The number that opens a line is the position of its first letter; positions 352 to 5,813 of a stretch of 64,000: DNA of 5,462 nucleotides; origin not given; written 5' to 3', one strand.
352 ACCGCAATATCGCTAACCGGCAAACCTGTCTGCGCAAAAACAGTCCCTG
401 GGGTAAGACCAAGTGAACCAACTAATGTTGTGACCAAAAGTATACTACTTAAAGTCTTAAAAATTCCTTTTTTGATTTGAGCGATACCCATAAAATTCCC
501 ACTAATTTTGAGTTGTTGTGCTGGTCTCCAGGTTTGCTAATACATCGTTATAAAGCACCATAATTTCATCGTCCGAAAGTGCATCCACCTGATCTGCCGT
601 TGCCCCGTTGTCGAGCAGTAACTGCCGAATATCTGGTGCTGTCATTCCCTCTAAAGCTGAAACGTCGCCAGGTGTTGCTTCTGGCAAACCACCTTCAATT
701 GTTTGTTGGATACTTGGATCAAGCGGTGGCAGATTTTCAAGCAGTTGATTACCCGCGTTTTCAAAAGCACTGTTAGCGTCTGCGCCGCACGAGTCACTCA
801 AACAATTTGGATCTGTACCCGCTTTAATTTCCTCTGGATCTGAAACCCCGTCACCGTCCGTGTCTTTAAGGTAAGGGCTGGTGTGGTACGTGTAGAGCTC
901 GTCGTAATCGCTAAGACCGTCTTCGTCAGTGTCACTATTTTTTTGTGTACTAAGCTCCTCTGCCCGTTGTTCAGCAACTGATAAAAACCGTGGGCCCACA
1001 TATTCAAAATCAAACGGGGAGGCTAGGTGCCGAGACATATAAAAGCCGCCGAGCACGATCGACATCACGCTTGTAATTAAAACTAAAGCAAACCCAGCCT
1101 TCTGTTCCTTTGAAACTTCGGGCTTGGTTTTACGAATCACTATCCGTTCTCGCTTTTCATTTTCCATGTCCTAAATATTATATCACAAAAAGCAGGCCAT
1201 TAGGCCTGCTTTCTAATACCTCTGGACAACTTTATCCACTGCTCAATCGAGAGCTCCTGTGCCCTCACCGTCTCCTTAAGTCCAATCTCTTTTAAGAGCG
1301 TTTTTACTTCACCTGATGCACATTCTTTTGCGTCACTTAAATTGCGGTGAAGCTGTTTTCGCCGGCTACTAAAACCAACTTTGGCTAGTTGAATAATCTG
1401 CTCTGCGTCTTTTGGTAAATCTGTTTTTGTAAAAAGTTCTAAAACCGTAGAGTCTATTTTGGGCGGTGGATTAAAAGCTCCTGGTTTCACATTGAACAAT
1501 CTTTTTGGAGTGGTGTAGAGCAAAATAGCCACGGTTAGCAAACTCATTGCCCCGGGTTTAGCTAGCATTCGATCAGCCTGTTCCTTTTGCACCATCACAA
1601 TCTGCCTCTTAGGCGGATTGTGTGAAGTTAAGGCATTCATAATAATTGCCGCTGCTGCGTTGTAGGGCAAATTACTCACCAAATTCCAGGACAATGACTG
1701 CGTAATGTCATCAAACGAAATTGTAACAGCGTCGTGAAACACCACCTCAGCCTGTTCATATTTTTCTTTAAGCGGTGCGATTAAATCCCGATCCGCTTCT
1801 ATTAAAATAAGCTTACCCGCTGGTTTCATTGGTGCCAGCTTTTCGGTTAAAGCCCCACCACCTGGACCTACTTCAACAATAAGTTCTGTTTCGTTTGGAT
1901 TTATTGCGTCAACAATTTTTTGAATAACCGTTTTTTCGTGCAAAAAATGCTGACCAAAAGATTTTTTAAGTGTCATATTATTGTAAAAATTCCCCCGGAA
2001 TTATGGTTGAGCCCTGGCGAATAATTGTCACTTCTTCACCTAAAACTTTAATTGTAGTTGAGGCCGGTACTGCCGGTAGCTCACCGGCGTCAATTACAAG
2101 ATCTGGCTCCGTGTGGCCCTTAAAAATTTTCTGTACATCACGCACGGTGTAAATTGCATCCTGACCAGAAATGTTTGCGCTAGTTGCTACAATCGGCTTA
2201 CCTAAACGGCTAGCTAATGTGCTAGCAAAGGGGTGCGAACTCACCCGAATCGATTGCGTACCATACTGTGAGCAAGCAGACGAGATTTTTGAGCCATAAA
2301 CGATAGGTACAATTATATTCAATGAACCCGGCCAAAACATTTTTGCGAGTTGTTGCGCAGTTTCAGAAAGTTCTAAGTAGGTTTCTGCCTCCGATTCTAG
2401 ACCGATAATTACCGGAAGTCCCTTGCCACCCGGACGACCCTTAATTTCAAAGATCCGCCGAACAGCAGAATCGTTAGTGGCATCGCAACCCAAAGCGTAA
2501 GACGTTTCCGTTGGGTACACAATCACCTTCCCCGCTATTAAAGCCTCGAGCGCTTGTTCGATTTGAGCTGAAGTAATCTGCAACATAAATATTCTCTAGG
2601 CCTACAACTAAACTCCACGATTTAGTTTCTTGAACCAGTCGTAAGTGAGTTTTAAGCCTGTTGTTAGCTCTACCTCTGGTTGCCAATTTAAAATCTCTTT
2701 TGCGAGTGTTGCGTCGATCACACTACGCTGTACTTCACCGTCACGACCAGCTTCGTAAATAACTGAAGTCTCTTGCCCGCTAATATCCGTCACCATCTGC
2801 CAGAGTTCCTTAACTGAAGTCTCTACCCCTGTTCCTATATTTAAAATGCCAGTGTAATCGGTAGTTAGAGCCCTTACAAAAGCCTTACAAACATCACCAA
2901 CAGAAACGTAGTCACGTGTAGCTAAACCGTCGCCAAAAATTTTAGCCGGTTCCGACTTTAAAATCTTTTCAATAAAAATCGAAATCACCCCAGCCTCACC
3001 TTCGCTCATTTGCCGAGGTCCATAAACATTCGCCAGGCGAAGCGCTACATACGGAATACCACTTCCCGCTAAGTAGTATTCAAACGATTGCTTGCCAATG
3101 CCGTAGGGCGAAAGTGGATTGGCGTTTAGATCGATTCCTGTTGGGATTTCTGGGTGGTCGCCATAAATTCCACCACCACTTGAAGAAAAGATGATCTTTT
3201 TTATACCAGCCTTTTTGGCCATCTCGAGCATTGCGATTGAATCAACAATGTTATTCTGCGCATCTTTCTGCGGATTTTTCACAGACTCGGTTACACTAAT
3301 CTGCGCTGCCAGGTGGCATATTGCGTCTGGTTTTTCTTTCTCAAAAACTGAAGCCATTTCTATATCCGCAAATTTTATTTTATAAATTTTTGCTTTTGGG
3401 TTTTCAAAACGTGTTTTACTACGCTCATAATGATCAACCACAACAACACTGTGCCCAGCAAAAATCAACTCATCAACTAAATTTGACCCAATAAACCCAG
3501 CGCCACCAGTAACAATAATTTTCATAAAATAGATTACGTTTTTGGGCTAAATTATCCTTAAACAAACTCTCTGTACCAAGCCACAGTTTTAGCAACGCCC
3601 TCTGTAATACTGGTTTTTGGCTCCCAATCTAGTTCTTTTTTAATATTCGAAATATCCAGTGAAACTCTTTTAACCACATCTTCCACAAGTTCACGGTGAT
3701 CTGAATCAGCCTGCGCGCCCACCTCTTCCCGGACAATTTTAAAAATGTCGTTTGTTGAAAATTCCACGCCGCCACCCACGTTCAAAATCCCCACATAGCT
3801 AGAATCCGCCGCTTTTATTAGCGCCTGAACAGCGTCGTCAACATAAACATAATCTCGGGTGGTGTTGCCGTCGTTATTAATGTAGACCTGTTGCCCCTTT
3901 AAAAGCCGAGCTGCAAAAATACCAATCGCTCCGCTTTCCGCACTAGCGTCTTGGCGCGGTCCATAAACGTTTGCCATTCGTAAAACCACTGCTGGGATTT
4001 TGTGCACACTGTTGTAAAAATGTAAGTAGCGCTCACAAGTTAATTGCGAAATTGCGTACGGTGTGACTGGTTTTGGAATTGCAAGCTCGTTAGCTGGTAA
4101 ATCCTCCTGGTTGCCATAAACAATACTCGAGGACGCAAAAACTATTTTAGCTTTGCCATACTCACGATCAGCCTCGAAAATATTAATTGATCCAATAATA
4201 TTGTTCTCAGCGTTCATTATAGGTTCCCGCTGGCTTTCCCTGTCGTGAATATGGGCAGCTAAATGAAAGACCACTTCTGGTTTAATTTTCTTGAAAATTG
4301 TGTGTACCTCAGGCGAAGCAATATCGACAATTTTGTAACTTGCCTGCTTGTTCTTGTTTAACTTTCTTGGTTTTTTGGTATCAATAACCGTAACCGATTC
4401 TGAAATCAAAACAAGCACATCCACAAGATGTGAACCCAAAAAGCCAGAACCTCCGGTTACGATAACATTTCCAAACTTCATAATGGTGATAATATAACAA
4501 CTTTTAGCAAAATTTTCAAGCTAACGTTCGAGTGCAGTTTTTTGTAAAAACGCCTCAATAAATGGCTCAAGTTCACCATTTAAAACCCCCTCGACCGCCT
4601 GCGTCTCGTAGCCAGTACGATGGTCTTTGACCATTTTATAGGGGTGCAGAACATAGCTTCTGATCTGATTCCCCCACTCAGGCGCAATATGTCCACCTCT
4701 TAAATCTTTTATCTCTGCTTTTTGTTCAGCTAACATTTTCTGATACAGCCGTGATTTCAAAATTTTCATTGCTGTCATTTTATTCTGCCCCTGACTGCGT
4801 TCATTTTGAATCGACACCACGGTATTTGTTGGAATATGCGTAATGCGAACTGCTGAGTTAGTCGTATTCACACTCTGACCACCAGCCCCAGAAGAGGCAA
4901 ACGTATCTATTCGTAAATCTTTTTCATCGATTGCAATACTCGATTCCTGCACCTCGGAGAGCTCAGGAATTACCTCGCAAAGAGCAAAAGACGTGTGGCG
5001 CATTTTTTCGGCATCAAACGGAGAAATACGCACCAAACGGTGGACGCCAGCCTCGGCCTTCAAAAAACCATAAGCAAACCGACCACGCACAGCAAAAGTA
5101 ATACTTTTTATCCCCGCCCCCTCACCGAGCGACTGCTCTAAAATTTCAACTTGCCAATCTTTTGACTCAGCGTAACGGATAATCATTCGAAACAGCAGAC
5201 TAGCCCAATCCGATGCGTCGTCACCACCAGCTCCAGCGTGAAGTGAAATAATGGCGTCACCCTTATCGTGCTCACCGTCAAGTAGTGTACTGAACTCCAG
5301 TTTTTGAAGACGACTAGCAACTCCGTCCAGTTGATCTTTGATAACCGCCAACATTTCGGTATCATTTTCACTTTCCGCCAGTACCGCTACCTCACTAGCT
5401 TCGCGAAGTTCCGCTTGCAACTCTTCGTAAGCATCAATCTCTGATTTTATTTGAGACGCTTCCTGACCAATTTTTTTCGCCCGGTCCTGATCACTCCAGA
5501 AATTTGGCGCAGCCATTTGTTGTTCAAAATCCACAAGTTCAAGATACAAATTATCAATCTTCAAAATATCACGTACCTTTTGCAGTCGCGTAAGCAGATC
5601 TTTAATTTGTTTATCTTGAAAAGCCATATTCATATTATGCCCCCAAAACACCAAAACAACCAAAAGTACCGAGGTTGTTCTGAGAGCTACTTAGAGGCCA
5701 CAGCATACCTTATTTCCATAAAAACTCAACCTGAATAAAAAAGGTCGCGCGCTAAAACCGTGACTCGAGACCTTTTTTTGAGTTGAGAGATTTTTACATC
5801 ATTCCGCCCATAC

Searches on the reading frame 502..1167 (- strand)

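Call 10: search_protein_families(library=pfam, proteins=[window:502-1167:-])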
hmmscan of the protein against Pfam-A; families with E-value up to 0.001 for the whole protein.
window:502-1167:- (221 aa): 1 family
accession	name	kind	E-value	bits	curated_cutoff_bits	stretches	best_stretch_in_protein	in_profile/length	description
PF18884.5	TSP3_bac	-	1.9e-11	44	25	1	102-121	1-20/22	Bacterial TSP3 repeat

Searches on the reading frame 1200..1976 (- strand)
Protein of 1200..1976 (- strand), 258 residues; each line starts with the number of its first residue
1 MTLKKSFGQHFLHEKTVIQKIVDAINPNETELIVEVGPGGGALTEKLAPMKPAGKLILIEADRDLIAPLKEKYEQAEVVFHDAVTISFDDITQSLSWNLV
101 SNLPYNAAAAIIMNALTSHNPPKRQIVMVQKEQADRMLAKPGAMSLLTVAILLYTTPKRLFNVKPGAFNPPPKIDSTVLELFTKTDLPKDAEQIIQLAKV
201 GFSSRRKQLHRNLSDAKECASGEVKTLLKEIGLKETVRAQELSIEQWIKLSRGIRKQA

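Call 10: search_protein_families(library=pfam, proteins=[window:1200-1976:-])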
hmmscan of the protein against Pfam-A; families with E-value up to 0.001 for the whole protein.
window:1200-1976:- (258 aa): 1 family
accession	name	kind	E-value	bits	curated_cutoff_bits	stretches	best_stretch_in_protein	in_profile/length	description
PF00398.26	RrnaAD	-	1.9e-46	158.8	24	1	3-252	4-259/263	Ribosomal RNA adenine dimethylase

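Call 32: find_encoding_contigs(protein=window:1200-1976:-, flank=10000, max_places=3)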
Protein window:1200-1976:- (258 aa): 24 contigs read that carry it; 3 places shown.
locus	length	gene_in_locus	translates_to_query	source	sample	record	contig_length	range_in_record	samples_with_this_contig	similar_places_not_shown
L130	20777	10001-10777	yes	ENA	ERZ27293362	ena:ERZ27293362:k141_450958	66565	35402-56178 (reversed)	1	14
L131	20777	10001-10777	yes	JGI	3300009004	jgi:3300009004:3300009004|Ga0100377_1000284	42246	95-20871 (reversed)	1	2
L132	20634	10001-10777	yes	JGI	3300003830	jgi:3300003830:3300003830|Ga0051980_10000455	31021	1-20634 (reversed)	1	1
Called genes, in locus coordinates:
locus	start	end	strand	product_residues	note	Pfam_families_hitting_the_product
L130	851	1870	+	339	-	PF03706:LPG_synthase_TM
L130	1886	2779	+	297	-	-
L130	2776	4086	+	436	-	PF04932:Wzy_C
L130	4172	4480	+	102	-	PF00166:Cpn10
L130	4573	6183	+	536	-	PF00118:Cpn60_TCP1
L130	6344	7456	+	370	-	PF03462:PCRF, PF00472:RF-1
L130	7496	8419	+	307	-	PF01073:3Beta_HSD, PF01370:Epimerase, PF02719:Polysacc_synt_2, PF04321:RmlD_sub_bind, PF07993:NAD_binding_4 (faint), PF16363:GDP_Man_Dehyd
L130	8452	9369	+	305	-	PF01073:3Beta_HSD, PF01370:Epimerase, PF02719:Polysacc_synt_2, PF04321:RmlD_sub_bind, PF05368:NmrA (weak), PF13460:NAD_binding_10, PF16363:GDP_Man_Dehyd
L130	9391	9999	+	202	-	PF01300:Sua5_yciO_yrdC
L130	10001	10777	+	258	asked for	PF00398:RrnaAD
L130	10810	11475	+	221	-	PF18884:TSP3_bac (weak)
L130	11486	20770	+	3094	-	-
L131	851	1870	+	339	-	PF03706:LPG_synthase_TM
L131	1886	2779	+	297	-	-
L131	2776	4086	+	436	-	PF04932:Wzy_C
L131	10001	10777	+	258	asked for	PF00398:RrnaAD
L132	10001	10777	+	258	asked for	PF00398:RrnaAD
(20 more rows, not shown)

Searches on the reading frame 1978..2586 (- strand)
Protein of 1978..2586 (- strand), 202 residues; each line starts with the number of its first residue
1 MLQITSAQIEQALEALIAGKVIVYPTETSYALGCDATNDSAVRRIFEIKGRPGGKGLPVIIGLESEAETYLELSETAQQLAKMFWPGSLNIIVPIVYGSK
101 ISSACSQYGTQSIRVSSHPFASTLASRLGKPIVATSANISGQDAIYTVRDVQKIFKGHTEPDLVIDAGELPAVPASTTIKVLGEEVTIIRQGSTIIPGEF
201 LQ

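Call 10: search_protein_families(library=pfam, proteins=[window:1978-2586:-])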
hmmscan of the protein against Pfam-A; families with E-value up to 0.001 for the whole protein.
window:1978-2586:- (202 aa): 1 family
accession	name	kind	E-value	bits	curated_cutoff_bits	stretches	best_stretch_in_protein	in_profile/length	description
PF01300.24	Sua5_yciO_yrdC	-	2.5e-45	154.6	25.1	1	15-192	2-178/178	Telomere recombination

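Call 60: search_protein_families(library=ncbifam, proteins=[window:1978-2586:-], max_evalue=0.00001)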
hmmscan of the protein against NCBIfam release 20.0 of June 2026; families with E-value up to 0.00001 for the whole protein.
window:1978-2586:- (202 aa): 3 families
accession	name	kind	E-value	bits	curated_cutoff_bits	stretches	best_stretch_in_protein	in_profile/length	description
TIGR00057.1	TIGR00057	equivalog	8e-46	155.8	123.2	1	4-194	6-193/202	L-threonylcarbamoyladenylate synthase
NF007919.1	PRK10634.1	equivalog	1.9e-29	102.4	175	1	13-159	2-149/176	L-threonylcarbamoyladenylate synthase type 1 TsaC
TIGR00143.1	hypF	equivalog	9e-07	27.4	466.1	1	7-149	192-332/741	carbamoyltransferase HypF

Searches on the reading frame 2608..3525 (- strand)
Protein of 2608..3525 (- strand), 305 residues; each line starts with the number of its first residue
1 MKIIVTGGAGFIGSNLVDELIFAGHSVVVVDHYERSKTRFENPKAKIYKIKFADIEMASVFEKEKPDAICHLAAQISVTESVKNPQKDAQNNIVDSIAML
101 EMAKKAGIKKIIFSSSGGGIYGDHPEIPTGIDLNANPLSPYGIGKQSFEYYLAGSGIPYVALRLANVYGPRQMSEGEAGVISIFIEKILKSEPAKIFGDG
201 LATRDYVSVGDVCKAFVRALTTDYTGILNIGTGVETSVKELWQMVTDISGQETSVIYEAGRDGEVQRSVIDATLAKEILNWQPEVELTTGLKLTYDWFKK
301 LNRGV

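Call 10: search_protein_families(library=pfam, proteins=[window:2608-3525:-])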
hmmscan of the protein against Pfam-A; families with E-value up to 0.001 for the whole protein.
window:2608-3525:- (305 aa): 8 families
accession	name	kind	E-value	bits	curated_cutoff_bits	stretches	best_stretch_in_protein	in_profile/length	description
PF01370.27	Epimerase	-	3.1e-54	184.3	20.9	1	3-231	1-240/240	NAD dependent epimerase/dehydratase family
PF16363.11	GDP_Man_Dehyd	-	5.6e-47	161.2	27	1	4-292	1-330/332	GDP-mannose 4,6 dehydratase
PF01073.25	3Beta_HSD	-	2e-14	53.7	22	1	4-220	1-229/280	3-beta hydroxysteroid dehydrogenase/isomerase family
PF02719.21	Polysacc_synt_2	-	7.1e-12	45.5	20.2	1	3-251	1-249/293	Polysaccharide biosynthesis protein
PF04321.23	RmlD_sub_bind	-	6.9e-11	42.2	27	1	1-202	1-181/287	RmlD substrate binding domain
PF13460.12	NAD_binding_10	-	3.3e-09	37.3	27.2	1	7-166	1-145/184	NAD(P)H-binding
PF05368.20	NmrA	-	2.6e-07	31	27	1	2-117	4-108/298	NmrA-like family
PF07993.18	NAD_binding_4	-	0.00023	20.9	20.1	0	5-25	1-21/258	Male sterility protein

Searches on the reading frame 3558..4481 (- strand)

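Call 10: search_protein_families(library=pfam, proteins=[window:3558-4481:-])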
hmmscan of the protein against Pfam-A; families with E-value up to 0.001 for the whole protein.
window:3558-4481:- (307 aa): 6 families
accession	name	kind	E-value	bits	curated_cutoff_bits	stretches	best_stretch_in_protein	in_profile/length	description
PF01370.27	Epimerase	-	4.3e-50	170.8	20.9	1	6-236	1-240/240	NAD dependent epimerase/dehydratase family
PF16363.11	GDP_Man_Dehyd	-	2.1e-46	159.4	27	1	7-299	1-332/332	GDP-mannose 4,6 dehydratase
PF01073.25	3Beta_HSD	-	8.3e-18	64.8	22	1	7-225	1-229/280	3-beta hydroxysteroid dehydrogenase/isomerase family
PF04321.23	RmlD_sub_bind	-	2.2e-14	53.7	27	1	5-258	2-235/287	RmlD substrate binding domain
PF02719.21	Polysacc_synt_2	-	2e-11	44.1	20.2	1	6-229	1-221/293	Polysaccharide biosynthesis protein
PF07993.18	NAD_binding_4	-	1.7e-08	34.4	20.1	1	69-220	90-257/258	Male sterility protein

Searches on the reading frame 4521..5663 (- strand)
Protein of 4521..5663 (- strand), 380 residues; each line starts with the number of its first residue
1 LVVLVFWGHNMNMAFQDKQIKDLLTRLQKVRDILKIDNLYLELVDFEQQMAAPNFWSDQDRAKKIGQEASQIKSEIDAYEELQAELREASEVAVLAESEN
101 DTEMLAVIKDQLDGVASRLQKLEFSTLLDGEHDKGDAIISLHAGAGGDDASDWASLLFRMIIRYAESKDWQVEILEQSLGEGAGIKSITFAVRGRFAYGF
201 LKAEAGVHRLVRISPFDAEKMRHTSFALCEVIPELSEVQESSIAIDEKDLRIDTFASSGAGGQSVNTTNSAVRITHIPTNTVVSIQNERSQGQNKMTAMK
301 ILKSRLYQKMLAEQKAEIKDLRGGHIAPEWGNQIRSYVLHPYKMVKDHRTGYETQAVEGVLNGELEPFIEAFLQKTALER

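Call 10: search_protein_families(library=pfam, proteins=[window:4521-5663:-])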
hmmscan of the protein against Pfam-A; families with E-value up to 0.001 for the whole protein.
window:4521-5663:- (380 aa): 2 families
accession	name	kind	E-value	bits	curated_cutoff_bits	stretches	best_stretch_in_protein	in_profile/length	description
PF03462.23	PCRF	-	6e-55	186.5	24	1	43-227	5-192/194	PCRF domain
PF00472.26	RF-1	-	6.3e-39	133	35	1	240-349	2-116/116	RF-1 domain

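Call 60: search_protein_families(library=ncbifam, proteins=[window:4521-5663:-], max_evalue=0.00001)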
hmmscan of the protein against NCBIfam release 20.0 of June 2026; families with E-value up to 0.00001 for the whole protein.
window:4521-5663:- (380 aa): 5 families
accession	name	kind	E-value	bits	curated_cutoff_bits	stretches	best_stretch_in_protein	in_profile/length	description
TIGR00020.2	prfB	exception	2e-140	467.8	370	1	21-374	2-353/353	peptide chain release factor 2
TIGR00019.1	prfA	equivalog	9.4e-83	278.1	423.25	1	34-376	8-350/361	peptide chain release factor 1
NF001859.2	PRK00591.1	equivalog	6.5e-82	275.4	400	1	42-376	7-342/347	peptide chain release factor 1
TIGR03072.1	release_prfH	equivalog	2.7e-28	98.9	166.65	1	140-337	4-195/200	peptide chain release factor H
NF006718.0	PRK09256.1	equivalog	1.8e-08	34.1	100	1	241-275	8-42/140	alternative ribosome rescue aminoacyl-tRNA hydrolase ArfB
